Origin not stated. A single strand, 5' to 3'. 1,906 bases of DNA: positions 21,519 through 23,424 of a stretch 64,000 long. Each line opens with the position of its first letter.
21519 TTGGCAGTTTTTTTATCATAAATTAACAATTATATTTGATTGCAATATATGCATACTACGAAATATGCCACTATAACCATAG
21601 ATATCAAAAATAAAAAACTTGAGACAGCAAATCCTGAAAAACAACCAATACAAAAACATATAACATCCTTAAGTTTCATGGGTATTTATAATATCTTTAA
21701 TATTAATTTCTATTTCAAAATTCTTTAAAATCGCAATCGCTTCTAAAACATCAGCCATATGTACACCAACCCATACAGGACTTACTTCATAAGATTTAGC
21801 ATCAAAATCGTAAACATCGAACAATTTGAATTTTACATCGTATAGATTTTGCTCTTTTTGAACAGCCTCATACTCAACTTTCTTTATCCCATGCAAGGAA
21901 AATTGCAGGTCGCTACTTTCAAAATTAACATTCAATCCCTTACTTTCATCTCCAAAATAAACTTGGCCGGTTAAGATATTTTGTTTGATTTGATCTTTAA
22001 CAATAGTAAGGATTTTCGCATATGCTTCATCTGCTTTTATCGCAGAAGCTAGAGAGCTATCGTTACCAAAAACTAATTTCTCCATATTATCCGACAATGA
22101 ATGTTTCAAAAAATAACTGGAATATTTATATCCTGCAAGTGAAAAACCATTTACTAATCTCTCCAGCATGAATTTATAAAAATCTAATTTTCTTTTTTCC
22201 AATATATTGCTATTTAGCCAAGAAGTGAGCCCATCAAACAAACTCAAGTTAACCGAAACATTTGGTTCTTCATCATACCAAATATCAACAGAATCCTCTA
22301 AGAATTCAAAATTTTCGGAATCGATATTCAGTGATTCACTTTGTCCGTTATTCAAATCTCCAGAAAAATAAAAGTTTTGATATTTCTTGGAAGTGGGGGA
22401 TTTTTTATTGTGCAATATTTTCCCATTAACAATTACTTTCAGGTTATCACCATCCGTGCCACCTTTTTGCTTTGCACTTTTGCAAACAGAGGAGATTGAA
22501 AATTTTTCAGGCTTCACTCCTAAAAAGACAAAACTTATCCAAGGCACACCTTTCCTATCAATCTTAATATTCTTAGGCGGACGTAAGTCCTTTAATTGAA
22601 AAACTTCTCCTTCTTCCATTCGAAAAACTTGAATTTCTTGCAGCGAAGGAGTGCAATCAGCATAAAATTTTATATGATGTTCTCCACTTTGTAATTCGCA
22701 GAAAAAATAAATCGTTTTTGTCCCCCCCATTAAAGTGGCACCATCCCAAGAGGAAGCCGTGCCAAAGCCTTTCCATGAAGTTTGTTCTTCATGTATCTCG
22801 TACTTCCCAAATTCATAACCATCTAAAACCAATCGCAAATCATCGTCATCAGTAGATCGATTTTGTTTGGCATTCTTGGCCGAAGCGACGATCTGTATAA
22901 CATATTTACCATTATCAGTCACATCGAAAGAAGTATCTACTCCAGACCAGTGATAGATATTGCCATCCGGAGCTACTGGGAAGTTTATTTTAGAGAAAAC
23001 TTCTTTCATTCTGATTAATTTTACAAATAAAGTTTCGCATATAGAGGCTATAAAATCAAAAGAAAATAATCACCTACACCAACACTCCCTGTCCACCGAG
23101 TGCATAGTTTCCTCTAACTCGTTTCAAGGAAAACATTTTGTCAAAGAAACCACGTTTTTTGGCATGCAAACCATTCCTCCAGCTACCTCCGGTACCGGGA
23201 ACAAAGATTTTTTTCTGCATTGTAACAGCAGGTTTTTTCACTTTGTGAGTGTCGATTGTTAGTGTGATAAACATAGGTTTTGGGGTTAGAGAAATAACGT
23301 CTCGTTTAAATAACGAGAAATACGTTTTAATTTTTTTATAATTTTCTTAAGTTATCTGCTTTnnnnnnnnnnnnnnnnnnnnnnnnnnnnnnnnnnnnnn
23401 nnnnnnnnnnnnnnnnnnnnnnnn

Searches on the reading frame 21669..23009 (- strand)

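Call 5: search_protein_families(library=pfam, proteins=[window:21669-23009:-])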
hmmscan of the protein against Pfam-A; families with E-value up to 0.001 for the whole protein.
window:21669-23009:- (446 aa): 0 families

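Call 62: search_protein_families(library=ncbifam, proteins=[window:21669-23009:-], max_evalue=0.01)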
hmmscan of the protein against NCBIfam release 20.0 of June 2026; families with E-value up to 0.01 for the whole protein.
window:21669-23009:- (446 aa): 1 family
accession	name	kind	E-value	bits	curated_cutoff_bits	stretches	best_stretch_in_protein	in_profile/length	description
NF047563.1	modulin_PmtR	equivalog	0.00072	19.6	200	1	331-395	11-72/125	PSM export ABC transporter transcriptional regulator PmtR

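Call 74: search_protein_families(library=phrogs, proteins=[window:21669-23009:-], max_evalue=0.01)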
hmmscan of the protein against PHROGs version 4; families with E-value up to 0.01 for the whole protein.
window:21669-23009:- (446 aa): 1 family
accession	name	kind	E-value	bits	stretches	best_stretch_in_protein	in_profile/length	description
phrog_38502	-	unknown function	0.0016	19.7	1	349-410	17-79/100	-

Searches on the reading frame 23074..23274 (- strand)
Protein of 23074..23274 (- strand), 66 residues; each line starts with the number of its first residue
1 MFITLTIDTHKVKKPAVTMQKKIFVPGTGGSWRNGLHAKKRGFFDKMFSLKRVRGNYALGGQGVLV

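Call 62: search_protein_families(library=ncbifam, proteins=[window:23074-23274:-], max_evalue=0.01)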
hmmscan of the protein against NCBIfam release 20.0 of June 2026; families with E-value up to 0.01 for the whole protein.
window:23074-23274:- (66 aa): 0 families

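Call 74: search_protein_families(library=phrogs, proteins=[window:23074-23274:-], max_evalue=0.01)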
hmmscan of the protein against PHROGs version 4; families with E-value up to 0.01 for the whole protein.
window:23074-23274:- (66 aa): 0 families
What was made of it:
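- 23074..23274 (-): Small 66-aa ORF about 90 nt downstream of lexA on the same strand. It is possibly co-transcribed with lexA, and its membership of the system is inferred only. No family hit (calls 62, 74).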
